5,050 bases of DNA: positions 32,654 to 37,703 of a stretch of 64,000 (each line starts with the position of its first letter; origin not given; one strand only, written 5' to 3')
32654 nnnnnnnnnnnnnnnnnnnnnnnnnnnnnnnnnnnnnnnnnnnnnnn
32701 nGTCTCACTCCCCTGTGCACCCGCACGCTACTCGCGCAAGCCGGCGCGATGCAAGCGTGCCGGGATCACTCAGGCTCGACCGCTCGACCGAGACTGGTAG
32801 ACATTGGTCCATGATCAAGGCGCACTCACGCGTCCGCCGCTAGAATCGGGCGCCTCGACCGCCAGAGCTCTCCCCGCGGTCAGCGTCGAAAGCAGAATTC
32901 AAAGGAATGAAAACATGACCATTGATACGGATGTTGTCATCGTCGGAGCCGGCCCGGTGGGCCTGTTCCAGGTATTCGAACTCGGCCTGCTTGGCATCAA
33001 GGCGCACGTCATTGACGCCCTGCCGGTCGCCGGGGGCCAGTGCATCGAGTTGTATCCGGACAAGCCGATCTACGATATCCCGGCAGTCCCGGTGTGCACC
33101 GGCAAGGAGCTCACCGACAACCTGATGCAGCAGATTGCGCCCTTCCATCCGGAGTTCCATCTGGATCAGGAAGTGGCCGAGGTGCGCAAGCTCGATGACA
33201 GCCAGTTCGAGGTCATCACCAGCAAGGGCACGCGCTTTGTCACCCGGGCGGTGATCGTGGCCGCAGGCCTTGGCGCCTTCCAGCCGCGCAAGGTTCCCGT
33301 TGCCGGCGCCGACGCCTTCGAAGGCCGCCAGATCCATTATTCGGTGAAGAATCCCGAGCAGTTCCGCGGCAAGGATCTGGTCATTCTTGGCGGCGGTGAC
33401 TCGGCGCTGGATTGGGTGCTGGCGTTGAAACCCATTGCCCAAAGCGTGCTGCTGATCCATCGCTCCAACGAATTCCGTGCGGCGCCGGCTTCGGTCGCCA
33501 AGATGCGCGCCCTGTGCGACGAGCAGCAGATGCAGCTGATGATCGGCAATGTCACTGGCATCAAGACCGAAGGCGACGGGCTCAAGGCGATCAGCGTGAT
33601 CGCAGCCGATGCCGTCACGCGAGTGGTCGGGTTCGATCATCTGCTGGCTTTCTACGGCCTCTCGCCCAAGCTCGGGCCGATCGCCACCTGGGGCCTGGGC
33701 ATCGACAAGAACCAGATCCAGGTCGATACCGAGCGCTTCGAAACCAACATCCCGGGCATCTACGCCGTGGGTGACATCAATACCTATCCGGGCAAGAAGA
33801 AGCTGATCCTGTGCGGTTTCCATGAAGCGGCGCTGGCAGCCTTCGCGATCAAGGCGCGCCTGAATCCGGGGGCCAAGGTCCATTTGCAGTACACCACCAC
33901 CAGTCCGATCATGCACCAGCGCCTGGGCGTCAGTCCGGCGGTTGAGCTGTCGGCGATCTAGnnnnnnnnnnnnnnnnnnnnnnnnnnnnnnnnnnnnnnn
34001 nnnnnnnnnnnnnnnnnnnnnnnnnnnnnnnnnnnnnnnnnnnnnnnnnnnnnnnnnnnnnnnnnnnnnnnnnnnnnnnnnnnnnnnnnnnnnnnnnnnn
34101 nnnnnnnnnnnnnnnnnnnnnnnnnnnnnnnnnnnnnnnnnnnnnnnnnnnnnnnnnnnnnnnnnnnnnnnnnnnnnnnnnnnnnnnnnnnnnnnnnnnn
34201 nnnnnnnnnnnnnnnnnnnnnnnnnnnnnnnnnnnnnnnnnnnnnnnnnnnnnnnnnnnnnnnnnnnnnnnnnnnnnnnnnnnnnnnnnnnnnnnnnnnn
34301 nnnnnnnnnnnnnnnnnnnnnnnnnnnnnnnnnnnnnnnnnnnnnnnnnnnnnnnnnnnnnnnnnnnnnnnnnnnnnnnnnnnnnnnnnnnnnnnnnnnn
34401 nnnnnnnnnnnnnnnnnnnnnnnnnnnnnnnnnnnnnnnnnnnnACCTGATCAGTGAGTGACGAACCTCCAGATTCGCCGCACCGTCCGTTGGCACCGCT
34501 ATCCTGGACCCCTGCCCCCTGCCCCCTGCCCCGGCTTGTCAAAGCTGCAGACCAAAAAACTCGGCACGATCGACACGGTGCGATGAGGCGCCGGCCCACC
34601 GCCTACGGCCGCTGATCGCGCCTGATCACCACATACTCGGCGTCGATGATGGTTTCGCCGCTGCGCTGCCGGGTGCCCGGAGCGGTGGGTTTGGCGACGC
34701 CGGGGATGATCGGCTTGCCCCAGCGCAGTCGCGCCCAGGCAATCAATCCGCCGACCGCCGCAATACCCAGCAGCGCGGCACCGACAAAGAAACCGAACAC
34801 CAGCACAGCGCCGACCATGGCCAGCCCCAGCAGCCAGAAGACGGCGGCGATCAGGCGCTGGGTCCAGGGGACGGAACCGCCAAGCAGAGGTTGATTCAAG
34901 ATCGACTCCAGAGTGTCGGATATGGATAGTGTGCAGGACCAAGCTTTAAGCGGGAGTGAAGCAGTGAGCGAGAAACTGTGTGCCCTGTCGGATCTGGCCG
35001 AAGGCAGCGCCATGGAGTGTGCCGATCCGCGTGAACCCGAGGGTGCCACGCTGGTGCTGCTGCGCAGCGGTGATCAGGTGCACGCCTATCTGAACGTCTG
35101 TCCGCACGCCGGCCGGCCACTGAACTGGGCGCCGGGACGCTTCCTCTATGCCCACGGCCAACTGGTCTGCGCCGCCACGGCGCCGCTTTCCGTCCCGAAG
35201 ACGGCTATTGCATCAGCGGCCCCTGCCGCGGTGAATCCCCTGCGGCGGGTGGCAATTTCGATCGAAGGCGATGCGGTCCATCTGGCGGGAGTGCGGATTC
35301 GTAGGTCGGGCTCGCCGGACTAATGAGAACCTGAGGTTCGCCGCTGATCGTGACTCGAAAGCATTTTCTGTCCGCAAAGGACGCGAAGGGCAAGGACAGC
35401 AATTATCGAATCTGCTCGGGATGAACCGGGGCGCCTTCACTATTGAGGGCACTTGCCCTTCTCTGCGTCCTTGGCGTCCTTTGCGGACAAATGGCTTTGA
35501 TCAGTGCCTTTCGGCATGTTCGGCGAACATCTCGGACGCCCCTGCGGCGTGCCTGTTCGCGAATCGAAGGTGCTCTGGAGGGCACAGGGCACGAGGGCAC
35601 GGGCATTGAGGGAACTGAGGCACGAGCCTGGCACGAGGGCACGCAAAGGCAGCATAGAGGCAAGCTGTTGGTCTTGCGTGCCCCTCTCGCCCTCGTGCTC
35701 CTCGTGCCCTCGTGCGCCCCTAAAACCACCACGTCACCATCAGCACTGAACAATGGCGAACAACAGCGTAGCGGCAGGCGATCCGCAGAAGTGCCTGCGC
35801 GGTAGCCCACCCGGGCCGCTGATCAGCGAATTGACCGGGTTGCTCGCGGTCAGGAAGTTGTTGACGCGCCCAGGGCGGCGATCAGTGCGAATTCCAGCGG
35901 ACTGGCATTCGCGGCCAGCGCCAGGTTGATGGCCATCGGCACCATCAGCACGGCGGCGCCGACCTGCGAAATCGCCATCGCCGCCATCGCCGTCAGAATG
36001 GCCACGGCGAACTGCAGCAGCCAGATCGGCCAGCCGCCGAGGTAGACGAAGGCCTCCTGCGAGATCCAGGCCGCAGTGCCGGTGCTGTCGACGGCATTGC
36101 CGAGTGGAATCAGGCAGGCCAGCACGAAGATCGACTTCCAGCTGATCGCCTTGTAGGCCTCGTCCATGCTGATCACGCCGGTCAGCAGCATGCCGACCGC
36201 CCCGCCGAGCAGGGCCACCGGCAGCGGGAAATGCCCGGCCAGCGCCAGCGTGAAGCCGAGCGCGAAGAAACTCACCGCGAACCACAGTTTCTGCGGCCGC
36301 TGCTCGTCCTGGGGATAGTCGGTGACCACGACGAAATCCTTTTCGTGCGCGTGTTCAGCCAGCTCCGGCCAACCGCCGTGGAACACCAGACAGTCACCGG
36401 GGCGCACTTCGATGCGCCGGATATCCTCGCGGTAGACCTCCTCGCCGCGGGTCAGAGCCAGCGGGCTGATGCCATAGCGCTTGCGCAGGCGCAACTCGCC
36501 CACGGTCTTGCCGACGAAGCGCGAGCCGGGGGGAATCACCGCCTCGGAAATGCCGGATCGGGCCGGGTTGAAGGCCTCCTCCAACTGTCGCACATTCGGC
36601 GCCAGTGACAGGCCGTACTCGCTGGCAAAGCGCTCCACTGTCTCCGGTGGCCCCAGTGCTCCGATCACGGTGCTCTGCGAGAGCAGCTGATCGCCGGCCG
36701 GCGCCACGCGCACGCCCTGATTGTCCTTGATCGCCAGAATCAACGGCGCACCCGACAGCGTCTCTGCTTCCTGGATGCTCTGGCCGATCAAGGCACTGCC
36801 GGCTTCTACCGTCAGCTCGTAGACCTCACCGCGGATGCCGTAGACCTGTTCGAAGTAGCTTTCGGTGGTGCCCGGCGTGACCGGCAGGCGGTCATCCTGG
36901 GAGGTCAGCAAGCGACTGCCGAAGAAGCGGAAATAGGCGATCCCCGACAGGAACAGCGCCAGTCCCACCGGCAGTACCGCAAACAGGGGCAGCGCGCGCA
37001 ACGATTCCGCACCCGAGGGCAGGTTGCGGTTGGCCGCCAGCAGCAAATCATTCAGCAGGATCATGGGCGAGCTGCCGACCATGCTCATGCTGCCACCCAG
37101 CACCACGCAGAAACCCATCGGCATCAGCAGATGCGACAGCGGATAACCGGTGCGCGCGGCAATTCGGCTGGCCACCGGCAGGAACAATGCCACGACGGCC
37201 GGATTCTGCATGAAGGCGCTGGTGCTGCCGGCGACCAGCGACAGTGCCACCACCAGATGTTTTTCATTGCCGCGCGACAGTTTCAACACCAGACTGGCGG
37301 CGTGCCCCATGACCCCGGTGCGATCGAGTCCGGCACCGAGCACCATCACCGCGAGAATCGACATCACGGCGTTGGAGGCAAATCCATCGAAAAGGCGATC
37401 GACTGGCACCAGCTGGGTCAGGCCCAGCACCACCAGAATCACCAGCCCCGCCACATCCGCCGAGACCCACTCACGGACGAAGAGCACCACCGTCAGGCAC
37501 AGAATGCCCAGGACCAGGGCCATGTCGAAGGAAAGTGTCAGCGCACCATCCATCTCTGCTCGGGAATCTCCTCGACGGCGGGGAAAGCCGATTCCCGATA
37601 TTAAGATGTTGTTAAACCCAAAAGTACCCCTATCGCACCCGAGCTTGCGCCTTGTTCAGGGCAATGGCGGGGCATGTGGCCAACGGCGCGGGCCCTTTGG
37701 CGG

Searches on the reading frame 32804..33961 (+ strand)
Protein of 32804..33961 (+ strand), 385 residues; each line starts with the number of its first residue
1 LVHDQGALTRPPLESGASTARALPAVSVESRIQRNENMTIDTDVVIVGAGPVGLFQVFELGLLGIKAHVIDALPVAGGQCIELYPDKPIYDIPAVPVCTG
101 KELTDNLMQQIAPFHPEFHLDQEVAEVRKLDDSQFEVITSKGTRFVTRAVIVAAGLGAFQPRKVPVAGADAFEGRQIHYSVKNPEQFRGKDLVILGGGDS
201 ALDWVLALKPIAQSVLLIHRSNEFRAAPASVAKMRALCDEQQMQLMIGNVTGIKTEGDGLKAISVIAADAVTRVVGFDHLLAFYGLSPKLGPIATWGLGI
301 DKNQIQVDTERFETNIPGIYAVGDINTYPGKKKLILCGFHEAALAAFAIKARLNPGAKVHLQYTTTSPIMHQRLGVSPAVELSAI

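Call 66: search_protein_families(library=ncbifam, proteins=[window:32804-33961:+], max_evalue=0.00001)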
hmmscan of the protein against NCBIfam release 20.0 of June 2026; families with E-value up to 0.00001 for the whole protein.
window:32804-33961:+ (385 aa): 24 families
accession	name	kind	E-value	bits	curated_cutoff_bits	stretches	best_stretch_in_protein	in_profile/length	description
TIGR01292.1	TRX_reduct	equivalog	4.4e-34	117.6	343.45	1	43-348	2-295/300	thioredoxin-disulfide reductase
TIGR03140.1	AhpF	equivalog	8.7e-24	83.9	502.9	1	35-348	206-510/515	alkyl hydroperoxide reductase subunit F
TIGR03143.1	AhpF_homolog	hypoth_equivalog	1.8e-22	79.7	687.65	1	43-346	6-301/555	putative alkyl hydroperoxide reductase F subunit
TIGR04018.1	Bthiol_YpdA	hypoth_equivalog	1.5e-20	73.2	339.9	1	120-327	89-290/316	YpdA family putative bacillithiol disulfide reductase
NF004943.0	PRK06292.2-1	equivalog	1.6e-15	56.8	432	1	127-351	110-330/456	dihydrolipoyl dehydrogenase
TIGR01350.1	lipoamide_DH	equivalog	1.4e-13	50.4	408.8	1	131-350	115-330/461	dihydrolipoyl dehydrogenase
NF040505.1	ArsO_flavin_mono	equivalog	3e-12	46.6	425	1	42-224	1-195/346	ArsO family NAD(P)H-dependent flavin-containing monooxygenase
NF009409.0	PRK12770.1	subfamily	3e-11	43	343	1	39-330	16-330/360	putative glutamate synthase subunit beta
NF003585.0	PRK05249.1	equivalog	1.1e-10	40.7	465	0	130-330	120-317/464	Si-specific NAD(P)(+) transhydrogenase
NF007614.0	PRK10262.1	equivalog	1.7e-10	40.5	644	1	45-327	10-290/321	thioredoxin-disulfide reductase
NF009410.0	PRK12771.1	subfamily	8.9e-09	34.4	516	1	42-355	139-447/566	NAD(P)-binding protein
TIGR02053.1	MerA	equivalog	1.2e-08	34.4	454.45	1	140-327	122-309/465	mercury(II) reductase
NF004776.0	PRK06116.1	equivalog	3.5e-08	32.9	480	0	190-326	168-305/450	glutathione-disulfide reductase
NF004945.0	PRK06292.2-3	equivalog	6.5e-08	31.9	494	1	138-326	121-305/457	dihydrolipoyl dehydrogenase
NF004991.0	PRK06370.1-3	subfamily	2.7e-07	29.5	620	0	141-326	159-342/509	FAD-containing oxidoreductase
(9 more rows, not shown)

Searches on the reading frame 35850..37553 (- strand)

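Call 16: search_protein_families(library=ncbifam, proteins=[window:35850-37553:-], max_evalue=0.001)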
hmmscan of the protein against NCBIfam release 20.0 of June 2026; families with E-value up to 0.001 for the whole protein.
window:35850-37553:- (567 aa): 2 families
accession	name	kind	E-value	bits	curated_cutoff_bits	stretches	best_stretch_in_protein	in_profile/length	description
TIGR00785.1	dass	subfamily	3.1e-18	65.7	198.6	2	446-566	275-396/444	DASS family sodium-coupled anion symporter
NF040989.1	MamN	equivalog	7.9e-06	24.8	500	1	12-167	6-163/437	magnetosome biogenesis transporter MamN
